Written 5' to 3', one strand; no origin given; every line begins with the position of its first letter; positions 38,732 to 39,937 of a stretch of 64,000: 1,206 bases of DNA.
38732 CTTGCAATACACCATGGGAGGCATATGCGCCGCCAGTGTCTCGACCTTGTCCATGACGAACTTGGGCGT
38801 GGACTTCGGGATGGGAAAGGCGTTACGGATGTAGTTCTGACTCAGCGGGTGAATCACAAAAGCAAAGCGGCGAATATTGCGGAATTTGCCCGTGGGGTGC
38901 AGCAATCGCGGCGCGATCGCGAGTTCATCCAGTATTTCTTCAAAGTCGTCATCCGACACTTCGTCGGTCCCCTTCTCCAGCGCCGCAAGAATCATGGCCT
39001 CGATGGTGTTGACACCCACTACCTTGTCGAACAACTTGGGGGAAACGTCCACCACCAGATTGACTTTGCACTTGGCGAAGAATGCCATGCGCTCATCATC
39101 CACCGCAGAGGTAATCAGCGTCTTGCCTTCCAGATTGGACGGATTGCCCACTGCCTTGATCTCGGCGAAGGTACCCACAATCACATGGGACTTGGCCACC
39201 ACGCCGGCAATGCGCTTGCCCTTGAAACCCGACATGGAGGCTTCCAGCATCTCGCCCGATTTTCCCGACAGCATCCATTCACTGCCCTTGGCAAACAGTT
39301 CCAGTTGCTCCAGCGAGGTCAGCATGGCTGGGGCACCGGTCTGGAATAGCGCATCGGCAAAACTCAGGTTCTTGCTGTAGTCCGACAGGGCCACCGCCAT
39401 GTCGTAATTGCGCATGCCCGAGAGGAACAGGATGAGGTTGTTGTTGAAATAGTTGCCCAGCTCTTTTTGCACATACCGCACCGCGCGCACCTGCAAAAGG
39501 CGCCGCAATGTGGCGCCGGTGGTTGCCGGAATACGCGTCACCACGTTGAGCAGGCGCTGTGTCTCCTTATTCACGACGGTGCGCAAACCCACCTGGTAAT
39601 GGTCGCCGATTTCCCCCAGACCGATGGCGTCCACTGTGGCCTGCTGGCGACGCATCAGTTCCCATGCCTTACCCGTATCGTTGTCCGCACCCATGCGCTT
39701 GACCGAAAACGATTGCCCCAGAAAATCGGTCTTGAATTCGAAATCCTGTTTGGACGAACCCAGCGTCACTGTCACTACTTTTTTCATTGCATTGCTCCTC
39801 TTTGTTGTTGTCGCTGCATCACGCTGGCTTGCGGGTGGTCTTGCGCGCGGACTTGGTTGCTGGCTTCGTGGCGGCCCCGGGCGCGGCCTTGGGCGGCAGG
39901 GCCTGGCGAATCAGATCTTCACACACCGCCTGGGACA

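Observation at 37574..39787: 737-aa three-part fusion built around an acyl-ACP-reductase-like dehydrogenase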

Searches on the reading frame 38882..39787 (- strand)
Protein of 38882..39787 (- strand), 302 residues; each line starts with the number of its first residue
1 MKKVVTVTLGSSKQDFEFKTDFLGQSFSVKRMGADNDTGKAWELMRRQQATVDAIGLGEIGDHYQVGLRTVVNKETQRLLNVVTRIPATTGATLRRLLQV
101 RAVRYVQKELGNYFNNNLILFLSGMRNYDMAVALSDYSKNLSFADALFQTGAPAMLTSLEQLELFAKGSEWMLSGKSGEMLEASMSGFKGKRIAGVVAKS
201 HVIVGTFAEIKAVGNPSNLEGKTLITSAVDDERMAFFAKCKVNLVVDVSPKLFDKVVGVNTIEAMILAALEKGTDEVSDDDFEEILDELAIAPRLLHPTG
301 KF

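Call 6: search_protein_families(library=pfam, proteins=[window:38882-39787:-], max_evalue=10)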
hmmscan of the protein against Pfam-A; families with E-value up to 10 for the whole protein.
seq(302 aa): 1 family
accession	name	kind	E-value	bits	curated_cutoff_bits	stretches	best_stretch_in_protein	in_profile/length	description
PF22994.1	RSC4_Ig_like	-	0.14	12.1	24.2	1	257-283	112-138/150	RSC4 Ig-like domain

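Call 15: search_protein_representatives(protein=window:38888-39787:-)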
Query: 300 residues. Proteins with E-value up to 0.001 (for the whole library): 584; up to 1e-10: 269; up to 1e-30: 56. The best 150 are listed.
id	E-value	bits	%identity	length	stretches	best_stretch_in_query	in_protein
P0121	4.9e-163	557.4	85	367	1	1-300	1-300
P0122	5.4e-104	363.8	94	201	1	1-178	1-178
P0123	1.8e-101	355.5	71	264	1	1-234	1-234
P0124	1.8e-97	342.4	68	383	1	66-300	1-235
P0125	3.4e-94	331.7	86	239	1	80-256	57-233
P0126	1.6e-85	303.2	68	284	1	29-278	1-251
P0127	1.0e-83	297.3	70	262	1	14-216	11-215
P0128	7.4e-79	281.4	70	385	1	1-209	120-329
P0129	8.6e-78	277.9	67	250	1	66-255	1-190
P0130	9.0e-68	245.0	68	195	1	120-300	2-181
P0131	8.2e-66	238.6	42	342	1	1-300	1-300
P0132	2.6e-60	220.5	42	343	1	1-288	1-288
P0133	8.8e-60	218.8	41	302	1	1-300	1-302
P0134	1.2e-55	205.2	39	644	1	1-300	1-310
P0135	1.7e-52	194.9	36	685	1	1-300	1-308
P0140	1.6e-48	181.9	36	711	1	1-297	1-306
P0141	8.1e-48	179.6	36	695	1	1-300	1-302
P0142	1.4e-47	178.8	35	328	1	2-300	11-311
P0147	1.8e-45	171.9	39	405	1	1-300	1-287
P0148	1.1e-44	169.3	35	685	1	2-300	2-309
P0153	5.5e-41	157.2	30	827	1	1-300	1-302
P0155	5.4e-39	150.7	31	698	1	1-300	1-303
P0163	3.8e-36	141.3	29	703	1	1-300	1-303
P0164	6.2e-35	137.3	31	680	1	1-292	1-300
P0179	2.9e-29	118.8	29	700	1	2-300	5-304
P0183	1.6e-27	113.0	29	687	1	2-271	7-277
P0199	2.4e-23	99.4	26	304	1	1-295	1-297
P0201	4.1e-23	98.6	29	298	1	1-295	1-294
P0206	3.5e-22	95.5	25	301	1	1-296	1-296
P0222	2.7e-20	89.3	26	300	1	1-296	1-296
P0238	6.9e-19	84.7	24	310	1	1-297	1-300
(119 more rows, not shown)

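Call 17: search_protein_families(library=pfam, proteins=[P0133, P0134, P0140, P0153, P0163, P0199, P0206, P0222, P0238, P0147], max_evalue=0.01)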
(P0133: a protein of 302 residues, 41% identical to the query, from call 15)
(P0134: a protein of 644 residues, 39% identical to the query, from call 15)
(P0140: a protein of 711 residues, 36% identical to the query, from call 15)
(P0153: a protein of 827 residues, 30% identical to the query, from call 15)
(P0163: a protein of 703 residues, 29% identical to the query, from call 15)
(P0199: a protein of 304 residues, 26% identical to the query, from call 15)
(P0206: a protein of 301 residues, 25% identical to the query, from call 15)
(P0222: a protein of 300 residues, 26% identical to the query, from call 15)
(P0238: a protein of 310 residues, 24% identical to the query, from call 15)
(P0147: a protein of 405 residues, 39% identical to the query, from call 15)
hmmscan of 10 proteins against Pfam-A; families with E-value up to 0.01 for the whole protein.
P0133 (302 aa): 0 families

P0134 (644 aa): 2 families
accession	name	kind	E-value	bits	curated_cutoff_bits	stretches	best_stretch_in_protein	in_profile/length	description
PF17296.8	ArenaCapSnatch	-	0.00084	19.3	27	1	519-630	18-128/172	Arenavirus cap snatching domain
PF01118.30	Semialdhyde_dh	-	0.0017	19.2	26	1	464-562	3-103/121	Semialdehyde dehydrogenase, NAD binding domain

P0140 (711 aa): 4 families
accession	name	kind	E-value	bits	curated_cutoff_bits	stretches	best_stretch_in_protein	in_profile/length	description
PF01488.26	Shikimate_DH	-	5.9e-08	33.3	24.3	1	472-564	9-99/138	Shikimate / quinate 5-dehydrogenase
PF01118.30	Semialdhyde_dh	-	0.00025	21.9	26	1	478-570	2-97/121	Semialdehyde dehydrogenase, NAD binding domain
PF13460.12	NAD_binding_10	-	0.0011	19.3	27.2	1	482-553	1-73/184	NAD(P)H-binding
PF01262.27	AlaDh_PNT_C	-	0.0012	18.8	23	0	455-549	5-101/214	Alanine dehydrogenase/PNT, C-terminal domain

P0153 (827 aa): 0 families

P0163 (703 aa): 0 families

P0199 (304 aa): 0 families

P0206 (301 aa): 0 families

P0222 (300 aa): 0 families

P0238 (310 aa): 0 families

P0147 (405 aa): 0 families

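Call 18: list_cluster_members(proteins=[P0133, P0135, P0153, P0163, P0199, P0206, P0222, P0238, P0201, P0140])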
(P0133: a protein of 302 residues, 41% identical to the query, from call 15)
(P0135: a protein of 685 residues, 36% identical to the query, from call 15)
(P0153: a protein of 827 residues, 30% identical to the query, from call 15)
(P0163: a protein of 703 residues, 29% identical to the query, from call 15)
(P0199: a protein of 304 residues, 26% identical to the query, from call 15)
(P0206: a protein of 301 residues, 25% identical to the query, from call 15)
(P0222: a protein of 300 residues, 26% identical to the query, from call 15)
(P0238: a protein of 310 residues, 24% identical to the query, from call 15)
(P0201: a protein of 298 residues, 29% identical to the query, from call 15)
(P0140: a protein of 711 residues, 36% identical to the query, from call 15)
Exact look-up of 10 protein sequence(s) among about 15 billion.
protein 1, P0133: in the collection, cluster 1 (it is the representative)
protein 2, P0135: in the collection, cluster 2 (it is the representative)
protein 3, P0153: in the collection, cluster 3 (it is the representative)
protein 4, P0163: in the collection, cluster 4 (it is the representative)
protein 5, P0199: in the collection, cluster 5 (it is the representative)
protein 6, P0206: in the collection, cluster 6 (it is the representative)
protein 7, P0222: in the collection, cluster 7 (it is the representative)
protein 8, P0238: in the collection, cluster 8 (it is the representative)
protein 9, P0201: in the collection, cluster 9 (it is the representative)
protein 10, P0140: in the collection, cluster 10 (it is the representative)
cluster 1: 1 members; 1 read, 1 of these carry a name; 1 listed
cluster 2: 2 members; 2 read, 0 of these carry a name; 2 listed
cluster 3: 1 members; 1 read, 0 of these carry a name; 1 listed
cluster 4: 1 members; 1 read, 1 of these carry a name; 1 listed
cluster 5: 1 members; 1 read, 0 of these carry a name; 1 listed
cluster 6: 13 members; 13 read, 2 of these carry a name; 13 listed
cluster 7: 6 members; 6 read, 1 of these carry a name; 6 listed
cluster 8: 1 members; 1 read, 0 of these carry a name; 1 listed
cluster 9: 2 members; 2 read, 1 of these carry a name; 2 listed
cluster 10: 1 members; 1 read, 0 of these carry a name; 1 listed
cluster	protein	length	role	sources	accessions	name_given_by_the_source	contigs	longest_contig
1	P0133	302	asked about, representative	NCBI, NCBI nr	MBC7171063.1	MAG: dehydrogenase, partial [Polyangiaceae bacterium] | dehydrogenase [Polyangiaceae bacterium]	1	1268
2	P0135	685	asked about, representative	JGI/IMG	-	-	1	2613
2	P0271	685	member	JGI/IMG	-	-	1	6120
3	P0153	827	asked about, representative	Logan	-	-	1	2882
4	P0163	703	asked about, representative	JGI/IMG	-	predicted amino acid dehydrogenase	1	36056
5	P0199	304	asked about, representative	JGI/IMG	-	-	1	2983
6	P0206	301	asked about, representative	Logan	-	-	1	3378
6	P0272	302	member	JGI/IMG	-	hypothetical protein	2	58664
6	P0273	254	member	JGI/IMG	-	hypothetical protein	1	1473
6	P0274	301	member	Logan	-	-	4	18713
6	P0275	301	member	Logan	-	-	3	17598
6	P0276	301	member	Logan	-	-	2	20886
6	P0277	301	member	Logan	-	-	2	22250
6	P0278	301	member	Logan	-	-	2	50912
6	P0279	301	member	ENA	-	-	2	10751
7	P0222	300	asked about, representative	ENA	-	-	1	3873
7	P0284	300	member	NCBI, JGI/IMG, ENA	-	hypothetical protein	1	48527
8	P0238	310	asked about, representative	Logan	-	-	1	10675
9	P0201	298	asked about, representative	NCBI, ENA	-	-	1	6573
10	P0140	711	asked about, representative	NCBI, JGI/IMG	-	-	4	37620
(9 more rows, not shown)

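Call 37: find_encoding_contigs(protein=P0141, flank=6000, max_places=4)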
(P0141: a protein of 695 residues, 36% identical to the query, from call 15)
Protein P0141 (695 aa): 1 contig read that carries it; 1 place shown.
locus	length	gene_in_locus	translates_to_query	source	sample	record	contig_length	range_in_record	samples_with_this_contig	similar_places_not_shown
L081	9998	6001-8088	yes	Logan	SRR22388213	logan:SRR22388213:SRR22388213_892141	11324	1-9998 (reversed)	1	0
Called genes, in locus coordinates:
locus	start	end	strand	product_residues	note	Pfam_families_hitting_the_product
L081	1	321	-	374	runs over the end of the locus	PF00106:adh_short (weak), PF01370:Epimerase, PF05368:NmrA (weak), PF07993:NAD_binding_4, PF08659:KR (weak), PF13460:NAD_binding_10, PF16363:GDP_Man_Dehyd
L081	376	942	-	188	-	PF00440:TetR_N, PF16925:TetR_C_13, PF21993:TetR_C_13_2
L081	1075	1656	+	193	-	PF00440:TetR_N, PF16925:TetR_C_13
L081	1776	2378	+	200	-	PF02798:GST_N, PF13417:GST_N_3 (weak), PF13409:GST_N_2, PF00043:GST_C, PF14497:GST_C_3 (weak), PF13410:GST_C_2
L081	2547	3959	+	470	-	PF21088:MS_channel_1st, PF00924:MS_channel_2nd, PF21082:MS_channel_3rd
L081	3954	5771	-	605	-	-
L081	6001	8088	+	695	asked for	-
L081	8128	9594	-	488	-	PF02541:Ppx-GppA, PF21447:Ppx-GppA_III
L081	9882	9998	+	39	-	?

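Call 38: find_encoding_contigs(protein=P0163, flank=6000, max_places=3)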
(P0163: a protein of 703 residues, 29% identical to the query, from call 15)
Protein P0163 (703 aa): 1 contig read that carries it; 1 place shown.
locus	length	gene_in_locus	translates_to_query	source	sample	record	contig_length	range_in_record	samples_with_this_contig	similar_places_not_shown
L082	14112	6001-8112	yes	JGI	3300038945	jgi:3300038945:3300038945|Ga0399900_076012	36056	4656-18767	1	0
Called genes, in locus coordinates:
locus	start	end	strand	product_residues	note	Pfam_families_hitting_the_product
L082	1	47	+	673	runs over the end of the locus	PF13625:Helicase_C_3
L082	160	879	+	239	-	PF03544:TonB_C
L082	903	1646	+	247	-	PF01618:MotA_ExbB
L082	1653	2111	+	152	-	PF02472:ExbD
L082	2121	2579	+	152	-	PF02472:ExbD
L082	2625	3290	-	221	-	PF01712:dNK, PF02223:Thymidylate_kin (faint), PF13238:AAA_18, PF13671:AAA_33 (faint)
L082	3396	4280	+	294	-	-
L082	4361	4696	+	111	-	PF07238:PilZ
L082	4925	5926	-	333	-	PF08239:SH3_3 (weak)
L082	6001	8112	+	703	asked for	-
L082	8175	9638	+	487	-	PF00939:Na_sulph_symp, PF03600:CitMHS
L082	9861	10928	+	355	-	PF13828:DUF4190 (weak)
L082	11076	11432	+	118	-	PF00498:FHA, PF16697:Yop-YscD_cpl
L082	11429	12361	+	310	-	-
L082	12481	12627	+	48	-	PF10262:Rdx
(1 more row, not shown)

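Call 39: find_encoding_contigs(protein=P0140, flank=6000, max_places=3)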
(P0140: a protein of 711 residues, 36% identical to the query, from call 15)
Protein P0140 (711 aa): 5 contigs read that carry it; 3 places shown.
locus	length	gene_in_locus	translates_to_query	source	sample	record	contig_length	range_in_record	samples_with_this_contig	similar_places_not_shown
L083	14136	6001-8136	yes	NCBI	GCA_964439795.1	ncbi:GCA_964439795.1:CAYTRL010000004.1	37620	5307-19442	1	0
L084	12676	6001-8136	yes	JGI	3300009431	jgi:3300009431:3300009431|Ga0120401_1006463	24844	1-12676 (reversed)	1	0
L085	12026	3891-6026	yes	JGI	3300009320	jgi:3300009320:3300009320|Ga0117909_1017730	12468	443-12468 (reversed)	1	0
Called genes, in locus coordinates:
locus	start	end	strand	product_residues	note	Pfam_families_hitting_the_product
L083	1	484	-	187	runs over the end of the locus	PF12917:YfbR-like (weak), PF13023:HD_3, PF01966:HD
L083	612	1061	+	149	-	PF00462:Glutaredoxin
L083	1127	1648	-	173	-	PF00156:Pribosyltran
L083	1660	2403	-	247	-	PF01476:LysM, PF01551:Peptidase_M23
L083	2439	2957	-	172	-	PF06695:Sm_multidrug_ex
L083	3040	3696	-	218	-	PF01135:PCMT, PF00398:RrnaAD (weak), PF13489:Methyltransf_23 (weak), PF13847:Methyltransf_31 (weak), PF13649:Methyltransf_25 (weak)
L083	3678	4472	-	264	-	PF01975:SurE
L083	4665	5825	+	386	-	PF03054:tRNA_Me_trans, PF20259:tRNA_Me_trans_M, PF20258:tRNA_Me_trans_C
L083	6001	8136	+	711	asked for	PF01488:Shikimate_DH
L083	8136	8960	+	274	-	PF03982:DAGAT, PF01553:Acyltransferase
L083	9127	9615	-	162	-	PF00027:cNMP_binding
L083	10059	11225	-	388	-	PF02771:Acyl-CoA_dh_N, PF02770:Acyl-CoA_dh_M, PF00441:Acyl-CoA_dh_1, PF08028:Acyl-CoA_dh_2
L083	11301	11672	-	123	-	PF02852:Pyr_redox_dim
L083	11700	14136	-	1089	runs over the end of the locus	PF00873:ACR_tran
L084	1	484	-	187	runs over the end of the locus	PF12917:YfbR-like, PF13023:HD_3, PF01966:HD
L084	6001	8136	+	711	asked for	PF01488:Shikimate_DH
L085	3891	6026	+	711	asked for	PF01488:Shikimate_DH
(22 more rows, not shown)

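Call 40: find_encoding_contigs(protein=P0179, flank=6000, max_places=3)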
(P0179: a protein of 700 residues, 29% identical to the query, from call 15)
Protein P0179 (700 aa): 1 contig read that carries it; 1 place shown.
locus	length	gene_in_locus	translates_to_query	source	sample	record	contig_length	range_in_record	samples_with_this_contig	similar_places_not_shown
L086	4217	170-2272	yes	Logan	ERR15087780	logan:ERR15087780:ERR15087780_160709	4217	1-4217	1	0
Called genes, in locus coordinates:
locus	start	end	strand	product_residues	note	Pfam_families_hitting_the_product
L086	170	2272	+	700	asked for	PF01113:DapB_N (faint), PF02423:OCD_Mu_crystall (weak), PF01488:Shikimate_DH (weak)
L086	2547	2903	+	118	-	PF05597:Phasin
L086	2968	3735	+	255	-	PF07879:PHB_acc_N, PF05597:Phasin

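Call 41: find_encoding_contigs(protein=P0272, flank=6000, max_places=3)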
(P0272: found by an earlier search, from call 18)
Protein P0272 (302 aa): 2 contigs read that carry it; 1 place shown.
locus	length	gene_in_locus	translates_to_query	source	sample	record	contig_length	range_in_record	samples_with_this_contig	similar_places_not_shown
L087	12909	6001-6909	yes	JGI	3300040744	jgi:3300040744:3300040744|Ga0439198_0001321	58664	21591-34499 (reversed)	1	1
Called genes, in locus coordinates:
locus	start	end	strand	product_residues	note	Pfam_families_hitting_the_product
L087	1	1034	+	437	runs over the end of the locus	PF08245:Mur_ligase_M, PF02875:Mur_ligase_C, PF27239:FOL3_C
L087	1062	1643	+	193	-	PF17032:Zn_ribbon_15 (faint), PF18912:DZR_2 (weak), PF13248:Zn_ribbon_3 (faint), PF12773:DZR, PF13240:Zn_Ribbon_1 (faint)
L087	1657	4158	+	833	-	-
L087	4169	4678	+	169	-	PF01871:AMMECR1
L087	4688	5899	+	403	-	-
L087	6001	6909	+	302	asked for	-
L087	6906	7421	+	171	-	PF03449:GreA_GreB_N, PF01272:GreA_GreB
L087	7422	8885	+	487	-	PF01336:tRNA_anti-codon, PF00152:tRNA-synt_2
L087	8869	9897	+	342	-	PF13421:Band_7_1, PF01145:Band_7, PF17032:Zn_ribbon_15 (faint), PF12773:DZR, PF13240:Zn_Ribbon_1 (weak), PF24460:DUF7575 (faint), PF13240:Zn_Ribbon_1, PF13248:Zn_ribbon_3 (weak), +1 more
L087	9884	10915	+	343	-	PF00520:Ion_trans, PF07885:Ion_trans_2, PF22614:Slo-like_RCK (weak), PF02254:TrkA_N, PF06241:Castor_Poll_mid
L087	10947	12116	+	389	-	PF03706:LPG_synthase_TM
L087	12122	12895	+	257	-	PF01177:Asp_Glu_race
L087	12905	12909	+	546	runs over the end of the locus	PF19190:BACON_2 (faint), PF22544:HYDIN_VesB_CFA65-like_Ig (faint), PF09136:Glucodextran_B (weak), PF07833:Cu_amine_oxidN1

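Call 42: find_encoding_contigs(protein=P0284, flank=6000, max_places=3)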
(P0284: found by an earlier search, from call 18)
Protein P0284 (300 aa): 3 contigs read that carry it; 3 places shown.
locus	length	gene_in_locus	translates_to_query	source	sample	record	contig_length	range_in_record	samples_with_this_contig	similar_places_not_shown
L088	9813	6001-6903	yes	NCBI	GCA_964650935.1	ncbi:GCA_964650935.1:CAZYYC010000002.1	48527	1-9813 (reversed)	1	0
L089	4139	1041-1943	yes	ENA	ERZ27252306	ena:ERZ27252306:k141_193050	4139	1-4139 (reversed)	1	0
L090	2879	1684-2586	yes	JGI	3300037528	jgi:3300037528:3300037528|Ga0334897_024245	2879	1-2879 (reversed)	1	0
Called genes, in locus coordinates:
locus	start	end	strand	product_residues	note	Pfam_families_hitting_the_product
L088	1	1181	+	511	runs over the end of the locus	PF02638:GHL10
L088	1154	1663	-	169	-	PF00300:His_Phos_1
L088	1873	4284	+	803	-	PF01590:GAF, PF13185:GAF_2, PF13492:GAF_3, PF01590:GAF, PF13185:GAF_2, PF13492:GAF_3, PF00512:HisKA, PF02518:HATPase_c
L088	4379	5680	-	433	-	PF05977:MFS_3, PF07690:MFS_1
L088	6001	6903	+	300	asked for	-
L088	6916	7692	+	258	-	PF12804:NTP_transf_3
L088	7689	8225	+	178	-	PF01569:PAP2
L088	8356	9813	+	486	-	?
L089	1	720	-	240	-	?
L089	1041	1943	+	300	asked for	-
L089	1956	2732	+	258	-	PF12804:NTP_transf_3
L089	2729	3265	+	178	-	PF01569:PAP2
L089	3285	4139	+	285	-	?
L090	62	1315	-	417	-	PF05977:MFS_3, PF07690:MFS_1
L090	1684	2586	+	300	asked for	-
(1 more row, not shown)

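Call 43: predict_structure(alignment_id=A2)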
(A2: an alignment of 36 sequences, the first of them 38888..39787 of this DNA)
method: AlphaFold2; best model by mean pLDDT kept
length: 300 residues; sequences in the alignment: 36
mean_pLDDT: 92.6   pTM: 0.89
mean pLDDT of the five models: 92.6, 91.9, 91.6, 91.4, 91.1
residues with pLDDT >= 90: 236; 70-90: 51; 50-70: 13; < 50: 0
segments of 3 or more residues with pLDDT < 50: none
pLDDT, mean of each block of 10 residues (from residue 1): 97 96 98 96 97 95 87 91 96 95 97 96 95 98 90 92 92 73 64 91 94 88 95 95 96 90 98 96 96 94
secondary structure, 60 per line:
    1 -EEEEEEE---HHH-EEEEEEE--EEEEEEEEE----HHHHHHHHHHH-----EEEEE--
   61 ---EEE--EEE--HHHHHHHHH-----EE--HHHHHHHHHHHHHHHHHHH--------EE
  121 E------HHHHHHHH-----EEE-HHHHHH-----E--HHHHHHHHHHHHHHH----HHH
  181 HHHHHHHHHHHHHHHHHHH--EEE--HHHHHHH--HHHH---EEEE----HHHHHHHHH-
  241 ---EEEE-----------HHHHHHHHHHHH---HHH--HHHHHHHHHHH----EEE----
elements in order: E2-8 E16-22 E25-33 H38-48 E54-58 E64-66 E69-71 H74-82 H92-110 E119-121 H128-135 E141-143 H145-150 H159-173 H178-199 E202-204 H207-213 H216-219 E223-226 H231-239 E244-247 H259-270 H279-289 E294-296

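Call 46: search_protein_families(library=ncbifam, proteins=[L087:4688-5899:+, L088:8356-9813:+, L081:3954-5771:-, L089:3285-4139:+], max_evalue=0.001)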
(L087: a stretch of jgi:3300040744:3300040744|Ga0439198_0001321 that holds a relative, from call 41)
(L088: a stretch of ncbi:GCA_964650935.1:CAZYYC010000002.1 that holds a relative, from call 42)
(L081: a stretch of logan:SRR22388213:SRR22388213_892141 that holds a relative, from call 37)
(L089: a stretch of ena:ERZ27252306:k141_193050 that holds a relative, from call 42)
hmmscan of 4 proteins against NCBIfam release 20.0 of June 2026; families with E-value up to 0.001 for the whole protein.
L087:4688-5899:+ (403 aa): 0 families

L088:8356-9813:+ (486 aa): 1 family
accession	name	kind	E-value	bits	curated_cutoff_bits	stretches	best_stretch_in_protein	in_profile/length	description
TIGR03663.1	TIGR03663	subfamily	9.6e-06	24.9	126.25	1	59-197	58-191/435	flippase activity-associated protein Agl23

L081:3954-5771:- (605 aa): 1 family
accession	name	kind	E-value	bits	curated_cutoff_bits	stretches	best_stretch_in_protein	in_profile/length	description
TIGR02168.1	SMC_prok_B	equivalog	0.0002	19.3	567.35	1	162-370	696-897/1181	chromosome segregation protein SMC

L089:3285-4139:+ (285 aa): 1 family
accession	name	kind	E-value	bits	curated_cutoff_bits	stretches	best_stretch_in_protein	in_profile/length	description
TIGR03663.1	TIGR03663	subfamily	8.9e-07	28.3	126.25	1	96-230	58-187/435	flippase activity-associated protein Agl23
